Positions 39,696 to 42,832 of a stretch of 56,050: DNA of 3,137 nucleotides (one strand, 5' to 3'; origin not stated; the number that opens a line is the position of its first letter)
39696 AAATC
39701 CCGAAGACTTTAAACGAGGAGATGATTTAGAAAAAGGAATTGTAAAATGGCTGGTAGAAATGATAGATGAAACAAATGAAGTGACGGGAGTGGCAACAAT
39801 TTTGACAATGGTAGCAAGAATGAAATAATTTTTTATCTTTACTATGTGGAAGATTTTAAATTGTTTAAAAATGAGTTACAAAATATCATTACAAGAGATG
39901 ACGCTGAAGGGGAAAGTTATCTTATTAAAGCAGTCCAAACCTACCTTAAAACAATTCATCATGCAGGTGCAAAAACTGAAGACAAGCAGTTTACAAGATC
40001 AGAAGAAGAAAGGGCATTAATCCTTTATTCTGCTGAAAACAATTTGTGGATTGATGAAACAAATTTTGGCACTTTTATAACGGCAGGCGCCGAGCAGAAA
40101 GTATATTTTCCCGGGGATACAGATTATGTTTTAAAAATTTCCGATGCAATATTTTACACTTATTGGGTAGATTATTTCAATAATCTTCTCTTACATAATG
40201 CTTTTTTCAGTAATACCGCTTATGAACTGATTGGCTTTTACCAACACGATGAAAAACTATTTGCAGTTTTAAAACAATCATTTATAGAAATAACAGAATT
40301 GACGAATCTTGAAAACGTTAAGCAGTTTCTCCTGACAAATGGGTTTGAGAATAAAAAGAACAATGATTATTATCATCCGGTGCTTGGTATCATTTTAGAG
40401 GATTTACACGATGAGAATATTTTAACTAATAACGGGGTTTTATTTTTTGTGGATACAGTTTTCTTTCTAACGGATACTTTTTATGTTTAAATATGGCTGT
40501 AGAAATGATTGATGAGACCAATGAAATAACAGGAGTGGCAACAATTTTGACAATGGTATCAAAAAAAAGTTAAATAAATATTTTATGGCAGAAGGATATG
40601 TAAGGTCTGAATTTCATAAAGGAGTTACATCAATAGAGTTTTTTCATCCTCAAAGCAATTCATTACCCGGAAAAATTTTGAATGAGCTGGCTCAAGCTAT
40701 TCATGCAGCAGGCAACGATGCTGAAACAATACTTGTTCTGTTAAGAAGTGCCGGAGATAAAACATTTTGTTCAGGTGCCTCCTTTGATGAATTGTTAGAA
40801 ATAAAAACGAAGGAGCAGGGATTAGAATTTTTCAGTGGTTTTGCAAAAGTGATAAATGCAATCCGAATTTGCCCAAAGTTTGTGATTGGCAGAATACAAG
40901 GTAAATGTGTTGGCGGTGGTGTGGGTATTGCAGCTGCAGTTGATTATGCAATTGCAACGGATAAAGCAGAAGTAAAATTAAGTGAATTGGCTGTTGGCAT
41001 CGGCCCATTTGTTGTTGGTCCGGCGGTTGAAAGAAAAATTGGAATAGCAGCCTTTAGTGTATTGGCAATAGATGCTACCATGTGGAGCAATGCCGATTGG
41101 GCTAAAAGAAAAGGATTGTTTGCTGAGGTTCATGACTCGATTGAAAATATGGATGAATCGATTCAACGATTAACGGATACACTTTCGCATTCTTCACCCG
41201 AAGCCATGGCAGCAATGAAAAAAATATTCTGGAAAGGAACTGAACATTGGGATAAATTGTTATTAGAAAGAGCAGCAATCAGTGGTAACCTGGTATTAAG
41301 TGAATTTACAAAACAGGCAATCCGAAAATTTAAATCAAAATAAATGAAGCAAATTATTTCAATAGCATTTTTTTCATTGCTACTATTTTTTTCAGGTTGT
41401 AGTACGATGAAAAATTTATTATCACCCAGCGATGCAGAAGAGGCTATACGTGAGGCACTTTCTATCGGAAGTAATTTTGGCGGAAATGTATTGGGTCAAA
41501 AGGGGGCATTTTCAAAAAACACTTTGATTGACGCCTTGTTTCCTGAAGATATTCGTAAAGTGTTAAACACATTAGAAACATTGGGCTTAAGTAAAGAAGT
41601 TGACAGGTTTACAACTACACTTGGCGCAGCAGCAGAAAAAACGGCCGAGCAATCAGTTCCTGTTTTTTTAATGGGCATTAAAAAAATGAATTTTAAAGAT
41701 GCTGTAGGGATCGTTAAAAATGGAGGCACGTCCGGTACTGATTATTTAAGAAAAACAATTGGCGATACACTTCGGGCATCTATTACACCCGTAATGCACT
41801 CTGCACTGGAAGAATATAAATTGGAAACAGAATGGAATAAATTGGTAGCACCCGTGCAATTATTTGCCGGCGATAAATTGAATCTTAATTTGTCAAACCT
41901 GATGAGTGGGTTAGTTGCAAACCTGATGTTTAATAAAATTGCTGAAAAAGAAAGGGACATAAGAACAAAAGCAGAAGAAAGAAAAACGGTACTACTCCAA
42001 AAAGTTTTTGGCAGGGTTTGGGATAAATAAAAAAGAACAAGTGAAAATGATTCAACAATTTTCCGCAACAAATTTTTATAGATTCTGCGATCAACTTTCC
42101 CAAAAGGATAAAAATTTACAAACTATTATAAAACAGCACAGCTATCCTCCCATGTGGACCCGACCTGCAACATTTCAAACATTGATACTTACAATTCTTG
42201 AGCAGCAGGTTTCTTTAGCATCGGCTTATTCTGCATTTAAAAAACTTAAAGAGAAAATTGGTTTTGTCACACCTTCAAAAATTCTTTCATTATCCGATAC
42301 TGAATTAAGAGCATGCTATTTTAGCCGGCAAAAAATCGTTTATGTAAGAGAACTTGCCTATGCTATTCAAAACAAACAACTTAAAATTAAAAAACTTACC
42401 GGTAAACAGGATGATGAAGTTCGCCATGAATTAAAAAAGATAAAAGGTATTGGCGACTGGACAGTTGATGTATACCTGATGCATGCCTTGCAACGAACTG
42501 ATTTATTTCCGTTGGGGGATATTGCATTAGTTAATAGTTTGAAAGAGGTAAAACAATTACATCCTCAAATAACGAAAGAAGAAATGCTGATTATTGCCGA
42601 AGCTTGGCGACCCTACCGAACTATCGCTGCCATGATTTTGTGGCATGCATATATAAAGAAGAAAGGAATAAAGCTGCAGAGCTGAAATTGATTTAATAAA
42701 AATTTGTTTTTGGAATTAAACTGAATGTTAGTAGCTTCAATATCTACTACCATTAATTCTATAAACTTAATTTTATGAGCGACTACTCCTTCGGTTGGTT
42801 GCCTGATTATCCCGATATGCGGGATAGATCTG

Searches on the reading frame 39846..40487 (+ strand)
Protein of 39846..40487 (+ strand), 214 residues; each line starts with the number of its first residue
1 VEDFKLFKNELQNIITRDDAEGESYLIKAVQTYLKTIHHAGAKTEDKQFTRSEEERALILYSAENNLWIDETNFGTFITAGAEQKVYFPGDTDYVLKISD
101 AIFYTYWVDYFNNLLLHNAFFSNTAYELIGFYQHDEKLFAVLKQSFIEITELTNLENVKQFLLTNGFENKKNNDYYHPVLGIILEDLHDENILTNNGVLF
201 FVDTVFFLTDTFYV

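Call 3: search_protein_families(library=pfam, proteins=[window:39846-40487:+], max_evalue=0.01)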
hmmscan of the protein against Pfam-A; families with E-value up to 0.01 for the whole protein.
window:39846-40487:+ (214 aa): 1 family
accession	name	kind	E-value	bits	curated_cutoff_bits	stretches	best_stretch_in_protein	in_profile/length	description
PF18762.7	Kinase-PolyVal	-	1e-58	198.3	27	1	52-209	2-159/160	Serine/Threonine/Tyrosine Kinase found in polyvalent proteins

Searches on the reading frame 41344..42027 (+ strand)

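Call 3: search_protein_families(library=pfam, proteins=[window:41344-42027:+], max_evalue=0.01)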
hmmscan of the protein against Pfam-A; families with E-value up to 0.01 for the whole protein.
window:41344-42027:+ (228 aa): 1 family
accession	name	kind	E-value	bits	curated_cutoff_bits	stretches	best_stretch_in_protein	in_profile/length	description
PF13852.11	DUF4197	-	3.1e-44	151.5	24.9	1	26-223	2-199/199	Protein of unknown function (DUF4197)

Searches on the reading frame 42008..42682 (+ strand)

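Call 3: search_protein_families(library=pfam, proteins=[window:42008-42682:+], max_evalue=0.01)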
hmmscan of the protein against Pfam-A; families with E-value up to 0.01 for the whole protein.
window:42008-42682:+ (225 aa): 2 families
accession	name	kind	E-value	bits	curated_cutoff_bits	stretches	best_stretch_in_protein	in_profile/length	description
PF00730.31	HhH-GPD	-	9.9e-17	61.7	26.2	1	62-201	3-107/108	HhH-GPD superfamily base excision DNA repair protein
PF22175.2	Ogg-HhH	-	0.0087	16.1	27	0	54-149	19-112/173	8-oxoguanine DNA glycosylase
